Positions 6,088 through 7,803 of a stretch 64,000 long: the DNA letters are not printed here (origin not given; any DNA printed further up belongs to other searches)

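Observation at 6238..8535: Cyclodeaminase-like::ImmA/IrrE protease fusion paired with an HNH protein: candidate undescribed conflict module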

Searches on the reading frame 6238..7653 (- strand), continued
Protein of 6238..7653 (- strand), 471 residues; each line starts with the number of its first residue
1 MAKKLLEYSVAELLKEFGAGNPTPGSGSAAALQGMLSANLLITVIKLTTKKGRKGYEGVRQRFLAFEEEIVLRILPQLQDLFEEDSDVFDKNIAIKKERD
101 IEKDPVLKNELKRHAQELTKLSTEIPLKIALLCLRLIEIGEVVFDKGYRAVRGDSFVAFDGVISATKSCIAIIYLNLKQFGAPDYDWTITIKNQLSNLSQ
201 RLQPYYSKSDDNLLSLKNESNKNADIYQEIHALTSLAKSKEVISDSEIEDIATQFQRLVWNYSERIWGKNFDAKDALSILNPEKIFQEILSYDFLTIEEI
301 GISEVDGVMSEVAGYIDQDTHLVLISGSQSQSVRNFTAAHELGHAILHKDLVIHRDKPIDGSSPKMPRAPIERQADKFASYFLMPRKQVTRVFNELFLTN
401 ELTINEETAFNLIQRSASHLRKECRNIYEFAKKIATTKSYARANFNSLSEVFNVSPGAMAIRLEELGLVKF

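Call 12: find_related_loci(query=A1, collection=genome_contigs, flank=8000)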
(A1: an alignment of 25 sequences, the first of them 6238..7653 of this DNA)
Query A1 (471 aa) in genome_contigs; peptide patterns used: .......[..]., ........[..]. (x = any residue, [..] = any of these).
600 stretches matched a pattern (row limit reached: there are more); 175 encode a relative of the query (tblastn E <= 1e-3); the best 80 are kept; 80 distinct loci.
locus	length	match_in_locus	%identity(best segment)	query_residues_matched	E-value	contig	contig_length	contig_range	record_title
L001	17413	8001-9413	46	1-471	4e-129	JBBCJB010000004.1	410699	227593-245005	MAG: Parapedobacter sp. isolate MAG_CPA_15 P10A_000000053595, whole genome shotgun sequence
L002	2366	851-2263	44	1-471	6e-125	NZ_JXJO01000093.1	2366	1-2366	Psychroserpens damuponensis strain JCM 17632 JCM17632_S20_contig_93, whole genome shotgun sequence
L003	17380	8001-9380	43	1-462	2e-117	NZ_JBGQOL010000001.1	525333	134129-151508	Flavobacterium sp. W21_SRS_FM7 NODE_1_length_525333_cov_168.835486, whole genome shotgun sequence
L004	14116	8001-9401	44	5-471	4e-112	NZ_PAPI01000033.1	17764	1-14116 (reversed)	MAG: Leeuwenhoekiella sp. isolate SP167 MHASMcontig_1438613, whole genome shotgun sequence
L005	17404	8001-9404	41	1-471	3e-112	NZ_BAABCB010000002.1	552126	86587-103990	Winogradskyella damuponensis strain JCM 17633 sequence02, whole genome shotgun sequence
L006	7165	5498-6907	43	1-471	1e-111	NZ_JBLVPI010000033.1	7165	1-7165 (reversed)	Flavobacterium sp. LB1P62 L06_33, whole genome shotgun sequence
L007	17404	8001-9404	42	1-471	3e-110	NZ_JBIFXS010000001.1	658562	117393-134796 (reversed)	Mariniflexile sp. HNIBRBA6329 NODE_1_length_658562_cov_430.976703, whole genome shotgun sequence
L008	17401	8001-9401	42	1-469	7e-108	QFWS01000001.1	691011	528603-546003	Flavobacteriaceae bacterium LYZ1037 contig1_1, whole genome shotgun sequence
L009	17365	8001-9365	44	1-462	4e-107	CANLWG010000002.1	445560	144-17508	uncultured Flavobacteriaceae bacterium isolate 2-963.fasta genome assembly, contig: NODE_2, whole genome shotgun sequenc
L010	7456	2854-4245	41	3-471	2e-104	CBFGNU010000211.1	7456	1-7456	MAG TPA_asm: uncultured Mucilaginibacter sp. isolate ERR5385031_metabat2_6 genome assembly, contig: ERZ27258718.720, who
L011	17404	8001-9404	44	1-471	1e-103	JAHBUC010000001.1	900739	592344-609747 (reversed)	MAG: Cyclobacteriaceae bacterium isolate ACE_BAC25 BAC25_1, whole genome shotgun sequence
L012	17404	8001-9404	41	1-471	3e-110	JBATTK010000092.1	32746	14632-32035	MAG: Saonia sp. isolate MFD12163_ilm_asm_bin4 k127_98423, whole genome shotgun sequence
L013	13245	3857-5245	41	1-469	3e-100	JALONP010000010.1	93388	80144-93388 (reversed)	MAG: Bacteroidia bacterium isolate Prado080 scaffold_146, whole genome shotgun sequence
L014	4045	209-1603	40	1-471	1e-98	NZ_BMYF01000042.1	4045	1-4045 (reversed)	Mongoliitalea lutea strain KCTC 23224 sequence42, whole genome shotgun sequence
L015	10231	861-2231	40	1-470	6e-97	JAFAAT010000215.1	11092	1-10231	MAG: Bacteroidetes bacterium isolate OH_PFB_92 k127_919873, whole genome shotgun sequence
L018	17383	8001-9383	41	1-471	3e-93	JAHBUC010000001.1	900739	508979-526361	MAG: Cyclobacteriaceae bacterium isolate ACE_BAC25 BAC25_1, whole genome shotgun sequence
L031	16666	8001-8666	46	244-469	3e-48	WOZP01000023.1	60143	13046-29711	MAG: Rugosibacter sp. isolate WOFB27 NODE_175_length_60143_cov_19.503079, whole genome shotgun sequence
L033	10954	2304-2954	42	246-467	4e-45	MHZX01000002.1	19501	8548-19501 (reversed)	MAG: Rhodocyclales bacterium RIFCSPLOWO2_02_FULL_63_24 rifcsplowo2_02_scaffold_10326, whole genome shotgun sequence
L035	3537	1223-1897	40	243-469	1e-43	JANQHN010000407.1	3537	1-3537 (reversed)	MAG: Phycisphaerae bacterium isolate PL23b_bin.97 k99_1872505, whole genome shotgun sequence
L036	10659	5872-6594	40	232-469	3e-43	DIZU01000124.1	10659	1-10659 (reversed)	MAG TPA_asm: Methylotenera sp. UBA6020 UBA6020_contig_2399, whole genome shotgun sequence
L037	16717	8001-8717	39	230-470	4e-42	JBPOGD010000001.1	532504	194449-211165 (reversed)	MAG: Akkermansiaceae bacterium isolate MAG_22 MAG_22_1, whole genome shotgun sequence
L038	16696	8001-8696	38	237-471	6e-42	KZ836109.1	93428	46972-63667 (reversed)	Piscinibacter sp. MQ-18 genomic scaffold scaffold15, whole genome shotgun sequence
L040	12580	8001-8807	36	204-471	1e-41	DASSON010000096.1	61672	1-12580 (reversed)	MAG TPA_asm: Burkholderiales bacterium isolate SMAG_U1253 k141_1665200, whole genome shotgun sequence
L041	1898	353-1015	38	238-462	4e-41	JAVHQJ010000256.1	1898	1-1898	MAG: Sideroxydans sp. isolate WB02no21_51_77 NODE_45928_length_1898_cov_61_352143, whole genome shotgun sequence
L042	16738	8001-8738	37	223-469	2e-40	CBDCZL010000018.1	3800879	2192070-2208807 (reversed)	MAG: Woeseiaceae bacterium isolate 375b4f9d-05c5-45ed-bf08-a9dbfe7edb42 genome assembly, contig: contig_18, whole genome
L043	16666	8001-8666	39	244-470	4e-40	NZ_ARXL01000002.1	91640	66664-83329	Alloalcanivorax marinus strain R8-12 contig2, whole genome shotgun sequence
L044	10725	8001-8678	39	245-470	1e-38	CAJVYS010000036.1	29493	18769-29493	MAG TPA_asm: uncultured Gammaproteobacteria bacterium isolate DRR093004_bin.26_MetaBAT_v2.12.1_MAG genome assembly, cont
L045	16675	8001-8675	37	244-471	3e-38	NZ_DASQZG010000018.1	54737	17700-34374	MAG: Polaromonas sp. isolate SMAG_U11085 k141_243963, whole genome shotgun sequence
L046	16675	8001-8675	38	243-469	2e-37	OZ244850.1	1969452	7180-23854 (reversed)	MAG: Gammaproteobacteria bacterium isolate ed37e13b-53fa-493c-b8f4-17445a644a29 genome assembly, chromosome: 1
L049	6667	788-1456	35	2-219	2e-30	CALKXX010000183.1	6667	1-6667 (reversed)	MAG: uncultured Sphingomonadaceae bacterium isolate H2_Bin_MAXBIN__032_sub_2 genome assembly, contig: c_000000489143, wh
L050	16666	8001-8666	38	246-468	1e-30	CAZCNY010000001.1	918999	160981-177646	MAG TPA_asm: uncultured Verrucomicrobiaceae bacterium isolate SRP263991_co5_291 genome assembly, contig: NODE_2_length_9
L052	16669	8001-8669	43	244-470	9e-46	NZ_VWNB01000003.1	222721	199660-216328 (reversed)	Mariprofundus sp. KV NODE_3_length_222721_cov_240.682489, whole genome shotgun sequence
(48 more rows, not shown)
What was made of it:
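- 6241..6453 (-): C-terminal helical domain (residues 401-471), with near-invariant C424 and the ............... motif. Part of the region matched by the protease-half relatives (residues about 240-470; call 12).
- Two paralogues occur in one genome (L011 and L018, call 12).
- Tried and rejected: It was repeated successfully with an alignment (call 12).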

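Call 16: find_encoding_contigs(protein=P0001, flank=10000, max_places=3)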
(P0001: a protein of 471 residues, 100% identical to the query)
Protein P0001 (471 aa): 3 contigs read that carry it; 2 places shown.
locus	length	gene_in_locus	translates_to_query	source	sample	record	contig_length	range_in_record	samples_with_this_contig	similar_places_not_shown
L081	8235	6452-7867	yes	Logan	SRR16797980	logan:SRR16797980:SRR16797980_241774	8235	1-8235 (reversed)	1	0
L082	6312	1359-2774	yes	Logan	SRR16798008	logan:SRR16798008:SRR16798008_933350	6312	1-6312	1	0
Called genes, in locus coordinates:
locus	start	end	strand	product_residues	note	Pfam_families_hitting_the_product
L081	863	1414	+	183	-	PF01381:HTH_3 (weak), PF12844:HTH_19 (faint)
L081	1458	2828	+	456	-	-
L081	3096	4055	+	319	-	PF13271:DUF4062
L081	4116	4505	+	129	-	-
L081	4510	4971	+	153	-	PF12844:HTH_19 (weak), PF01381:HTH_3 (weak)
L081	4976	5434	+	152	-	-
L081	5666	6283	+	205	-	-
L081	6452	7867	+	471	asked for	PF04961:FTCD_C, PF06114:Peptidase_M78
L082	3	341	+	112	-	?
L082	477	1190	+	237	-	-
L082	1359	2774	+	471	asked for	PF04961:FTCD_C, PF06114:Peptidase_M78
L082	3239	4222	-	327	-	-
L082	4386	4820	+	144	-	PF06713:bPH_4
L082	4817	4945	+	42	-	-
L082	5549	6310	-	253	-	?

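Call 17: find_encoding_contigs(protein=P0015, flank=6000, max_places=10)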
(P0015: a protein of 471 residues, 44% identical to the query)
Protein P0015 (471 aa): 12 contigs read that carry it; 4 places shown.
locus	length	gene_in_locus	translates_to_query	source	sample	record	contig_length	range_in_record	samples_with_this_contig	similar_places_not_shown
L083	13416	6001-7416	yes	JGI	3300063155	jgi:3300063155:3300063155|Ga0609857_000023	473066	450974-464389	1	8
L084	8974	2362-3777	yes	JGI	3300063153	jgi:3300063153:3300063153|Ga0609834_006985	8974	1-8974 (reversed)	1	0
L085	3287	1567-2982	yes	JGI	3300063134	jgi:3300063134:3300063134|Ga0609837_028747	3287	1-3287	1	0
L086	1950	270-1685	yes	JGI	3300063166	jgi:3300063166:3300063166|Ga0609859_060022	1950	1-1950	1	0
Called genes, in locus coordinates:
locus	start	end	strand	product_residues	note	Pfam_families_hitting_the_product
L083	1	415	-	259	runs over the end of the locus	-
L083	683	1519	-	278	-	PF00089:Trypsin (weak), PF13365:Trypsin_2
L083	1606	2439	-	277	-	PF13365:Trypsin_2 (weak)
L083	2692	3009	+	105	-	PF08845:SymE_toxin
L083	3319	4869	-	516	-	-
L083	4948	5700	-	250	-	PF08357:SEFIR, PF13676:TIR_2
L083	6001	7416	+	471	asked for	PF04961:FTCD_C, PF06114:Peptidase_M78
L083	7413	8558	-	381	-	PF04326:SLFN_AlbA_2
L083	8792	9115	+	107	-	PF08845:SymE_toxin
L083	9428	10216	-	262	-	PF21837:DUF6896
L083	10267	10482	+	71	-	-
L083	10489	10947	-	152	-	-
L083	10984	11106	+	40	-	-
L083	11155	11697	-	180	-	-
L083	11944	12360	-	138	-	-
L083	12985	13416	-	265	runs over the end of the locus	PF13289:SIR2_2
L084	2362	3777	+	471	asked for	PF04961:FTCD_C, PF06114:Peptidase_M78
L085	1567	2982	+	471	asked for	PF04961:FTCD_C, PF06114:Peptidase_M78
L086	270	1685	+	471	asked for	PF04961:FTCD_C, PF06114:Peptidase_M78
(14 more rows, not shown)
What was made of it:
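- The P0015 locus, with TIR/SEFIR, SLFN AlbA_2, SIR2_2 and SymE (call 17).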

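Call 21: find_encoding_contigs(protein=P0024, flank=6000, max_places=3)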
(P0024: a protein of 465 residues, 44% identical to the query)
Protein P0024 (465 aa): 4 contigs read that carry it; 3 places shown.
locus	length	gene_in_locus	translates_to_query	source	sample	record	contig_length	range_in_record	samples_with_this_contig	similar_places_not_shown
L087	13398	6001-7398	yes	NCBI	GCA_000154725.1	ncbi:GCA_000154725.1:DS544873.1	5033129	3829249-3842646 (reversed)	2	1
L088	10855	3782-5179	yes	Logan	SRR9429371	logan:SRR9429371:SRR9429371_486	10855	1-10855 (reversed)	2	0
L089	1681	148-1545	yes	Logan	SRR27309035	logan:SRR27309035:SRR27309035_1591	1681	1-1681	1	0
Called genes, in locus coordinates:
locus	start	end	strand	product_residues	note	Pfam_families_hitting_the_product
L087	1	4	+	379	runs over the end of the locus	PF08495:FIST, PF10442:FIST_C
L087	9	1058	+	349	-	PF00512:HisKA, PF02518:HATPase_c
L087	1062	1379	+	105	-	PF01627:Hpt (weak)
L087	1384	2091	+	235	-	PF00072:Response_reg, PF04397:LytTR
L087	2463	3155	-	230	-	PF08242:Methyltransf_12 (weak), PF13649:Methyltransf_25 (weak)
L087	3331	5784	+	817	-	PF13448:DUF4114, PF18962:Por_Secre_tail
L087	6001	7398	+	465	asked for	PF04961:FTCD_C, PF06114:Peptidase_M78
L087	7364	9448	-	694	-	PF07719:TPR_2 (faint), PF13174:TPR_6 (faint), PF13424:TPR_12 (faint), PF00515:TPR_1 (faint), PF14559:TPR_19, PF23914:TPR_CcmH_CycH (weak), PF14559:TPR_19 (weak), PF25062:ARM_TT21_N (weak), +5 more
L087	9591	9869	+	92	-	-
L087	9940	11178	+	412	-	PF01943:Polysacc_synt, PF13440:Polysacc_synt_3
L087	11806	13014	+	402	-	PF00534:Glycos_transf_1, PF13692:Glyco_trans_1_4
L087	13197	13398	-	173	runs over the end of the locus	PF16473:Rv2179c-like (weak)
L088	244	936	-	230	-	PF08242:Methyltransf_12 (weak), PF13649:Methyltransf_25 (weak)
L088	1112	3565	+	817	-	PF13448:DUF4114, PF18962:Por_Secre_tail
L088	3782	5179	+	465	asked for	PF04961:FTCD_C, PF06114:Peptidase_M78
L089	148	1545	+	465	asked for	PF04961:FTCD_C, PF06114:Peptidase_M78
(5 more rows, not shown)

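Call 23: search_protein_families(library=pfam, proteins=[L044:3593-6982:+, L044:7032-7739:+, L044:7803-8687:+, L031:4677-7613:+, L031:7644-8675:+, L037:3831-7106:+, L037:7140-8801:+, L036:4919-5620:+, L049:782-1462:+, L049:38-781:+], max_evalue=0.01)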
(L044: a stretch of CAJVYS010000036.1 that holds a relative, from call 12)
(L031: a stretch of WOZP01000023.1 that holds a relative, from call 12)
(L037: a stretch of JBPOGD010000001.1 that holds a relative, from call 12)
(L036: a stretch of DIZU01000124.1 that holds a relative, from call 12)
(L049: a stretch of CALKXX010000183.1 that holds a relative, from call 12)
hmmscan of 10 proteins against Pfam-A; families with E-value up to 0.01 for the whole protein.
L044:3593-6982:+ (1129 aa): 5 families
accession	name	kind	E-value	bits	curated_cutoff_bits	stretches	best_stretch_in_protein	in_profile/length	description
PF02867.20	Ribonuc_red_lgC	-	5.9e-120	401.8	23.9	1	140-1064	3-522/523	Ribonucleotide reductase, barrel domain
PF14528.11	LAGLIDADG_3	-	3e-22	79.1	22.5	1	577-674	1-82/82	LAGLIDADG-like domain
PF00317.26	Ribonuc_red_lgN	-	5.2e-11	42.9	28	1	55-127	4-73/77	Ribonucleotide reductase, all-alpha domain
PF14890.11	Intein_splicing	-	1e-08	35.5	35.8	1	411-731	41-152/155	Intein splicing domain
PF07591.16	PT-HINT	-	0.0029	18.3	27.7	1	420-466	47-96/137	Pretoxin HINT domain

L044:7032-7739:+ (235 aa): 1 family
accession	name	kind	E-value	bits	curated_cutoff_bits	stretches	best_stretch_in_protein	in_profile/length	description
PF12637.14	TSCPD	-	2.4e-08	34.6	22.8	1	58-162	2-87/88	TSCPD domain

L044:7803-8687:+ (294 aa): 1 family
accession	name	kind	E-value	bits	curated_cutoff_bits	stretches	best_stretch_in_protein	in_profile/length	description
PF06114.19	Peptidase_M78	-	4.7e-12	46.2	22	1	139-214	26-96/123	IrrE N-terminal-like domain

L031:4677-7613:+ (978 aa): 2 families
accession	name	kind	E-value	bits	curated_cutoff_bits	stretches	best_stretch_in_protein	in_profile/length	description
PF02867.20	Ribonuc_red_lgC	-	6e-131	438.1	23.9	1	103-595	2-523/523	Ribonucleotide reductase, barrel domain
PF00317.26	Ribonuc_red_lgN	-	4.5e-07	30.3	28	1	29-96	4-75/77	Ribonucleotide reductase, all-alpha domain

L031:7644-8675:+ (343 aa): 1 family
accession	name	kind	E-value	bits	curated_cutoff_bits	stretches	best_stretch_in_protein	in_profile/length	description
PF06114.19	Peptidase_M78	-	1.6e-13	51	22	1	181-269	26-100/123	IrrE N-terminal-like domain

L037:3831-7106:+ (1091 aa): 3 families
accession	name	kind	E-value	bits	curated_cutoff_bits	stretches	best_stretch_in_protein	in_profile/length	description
PF02867.20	Ribonuc_red_lgC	-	1.5e-187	624.9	23.9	1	501-1037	1-523/523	Ribonucleotide reductase, barrel domain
PF03477.21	ATP-cone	-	1.5e-21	77.1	25.8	1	171-255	4-87/88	ATP cone domain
PF00317.26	Ribonuc_red_lgN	-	2.1e-21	76.2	28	1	419-496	2-75/77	Ribonucleotide reductase, all-alpha domain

L037:7140-8801:+ (553 aa): 8 families
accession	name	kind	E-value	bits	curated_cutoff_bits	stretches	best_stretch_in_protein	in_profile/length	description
PF00069.31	Pkinase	-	2.6e-42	145.5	31.7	1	23-247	8-232/263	Protein kinase domain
PF07714.23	PK_Tyr_Ser-Thr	-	6.8e-27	94.8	23.1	1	23-253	8-239/258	Protein tyrosine and serine/threonine kinase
PF06114.19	Peptidase_M78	-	8.2e-14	51.9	22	1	375-450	27-97/123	IrrE N-terminal-like domain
PF19974.5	TCAD9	-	0.0003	20.5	40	1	97-155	265-322/429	Ternary complex associated domain 9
PF01636.29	APH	-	0.00089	19.5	23.2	1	126-159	165-199/239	Phosphotransferase enzyme family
PF01163.29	RIO1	-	0.0017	18.4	22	1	91-164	85-158/187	RIO domain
PF14531.12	Kinase-like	-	0.0048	16.6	25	1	120-186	155-214/289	Kinase-like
PF06293.20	Kdo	-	0.0051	16.7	21.3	0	117-155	125-167/207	Lipopolysaccharide kinase (Kdo/WaaP) family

L036:4919-5620:+ (233 aa): 1 family
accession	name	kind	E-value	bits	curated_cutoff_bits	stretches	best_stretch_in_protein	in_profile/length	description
PF12637.14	TSCPD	-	3e-09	37.5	22.8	1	53-158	2-88/88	TSCPD domain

L049:782-1462:+ (226 aa): 1 family
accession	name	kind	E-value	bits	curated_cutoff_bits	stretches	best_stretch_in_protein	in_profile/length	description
PF04961.17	FTCD_C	-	3.2e-24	86.1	24.5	1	12-189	3-179/182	Formiminotransferase-cyclodeaminase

L049:38-781:+ (247 aa): 1 family
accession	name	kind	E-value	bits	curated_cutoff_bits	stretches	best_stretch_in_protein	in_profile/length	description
PF22560.2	GMT-wHTH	-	0.0039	18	27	1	135-216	2-80/82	GMT-like wHTH domain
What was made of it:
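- One is fused to a Ser/Thr kinase (call 23).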

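Call 25: search_solved_structures(query=window:6238-7653:-, max_evalue=1, show_alignments=2)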
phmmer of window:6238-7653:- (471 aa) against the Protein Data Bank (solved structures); distinct sequences matched with E-value up to 1: 5.
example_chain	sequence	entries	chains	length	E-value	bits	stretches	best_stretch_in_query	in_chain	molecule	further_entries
7vg4_A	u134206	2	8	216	1.1e-10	44.5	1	14-179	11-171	Methenyltetrahydrofolate cyclohydrolase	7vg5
7t5t_A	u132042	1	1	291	0.00016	24.1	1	326-390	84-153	CapP toxin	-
1o5h_A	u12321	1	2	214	0.0025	20.2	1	15-108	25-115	Formiminotetrahydrofolate cyclodeaminase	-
3dte_A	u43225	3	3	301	0.2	13.9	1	309-388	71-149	IrrE protein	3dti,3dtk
2ahr_A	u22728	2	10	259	0.68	12.2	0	299-366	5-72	putative pyrroline carboxylate reductase | 1-Pyrroline-5-Carboxylate reductase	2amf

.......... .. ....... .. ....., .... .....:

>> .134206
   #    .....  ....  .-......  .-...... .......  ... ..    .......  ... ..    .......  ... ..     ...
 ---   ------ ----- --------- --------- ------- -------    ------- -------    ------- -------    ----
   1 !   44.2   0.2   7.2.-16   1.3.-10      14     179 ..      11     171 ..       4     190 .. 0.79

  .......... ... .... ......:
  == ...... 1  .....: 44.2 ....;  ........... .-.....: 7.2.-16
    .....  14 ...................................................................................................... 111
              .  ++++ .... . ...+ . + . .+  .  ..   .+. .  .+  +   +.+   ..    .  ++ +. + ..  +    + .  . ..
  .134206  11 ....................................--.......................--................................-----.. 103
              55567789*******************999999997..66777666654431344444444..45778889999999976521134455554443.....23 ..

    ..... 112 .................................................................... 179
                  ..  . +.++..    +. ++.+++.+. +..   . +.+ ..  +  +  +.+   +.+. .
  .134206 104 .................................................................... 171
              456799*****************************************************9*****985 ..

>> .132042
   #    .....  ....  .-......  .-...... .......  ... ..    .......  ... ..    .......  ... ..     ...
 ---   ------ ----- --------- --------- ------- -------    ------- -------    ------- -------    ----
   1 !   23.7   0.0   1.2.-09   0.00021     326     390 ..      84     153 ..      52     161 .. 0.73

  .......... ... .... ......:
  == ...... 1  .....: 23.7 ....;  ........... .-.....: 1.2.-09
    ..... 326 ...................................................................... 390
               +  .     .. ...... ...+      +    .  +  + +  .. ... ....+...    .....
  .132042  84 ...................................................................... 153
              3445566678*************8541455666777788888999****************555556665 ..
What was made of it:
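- On ImmA/IrrE (Peptidase_M78, PF06114) metalloproteases: Sequence match to 7t5t at E 1.6e-4 (call 25).
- Checked: Sequence matches to solved structures: FchA 7vg4 (E 1e-10), TM1560 1o5h, CapP 7t5t (E 1.6e-4) (call 25).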
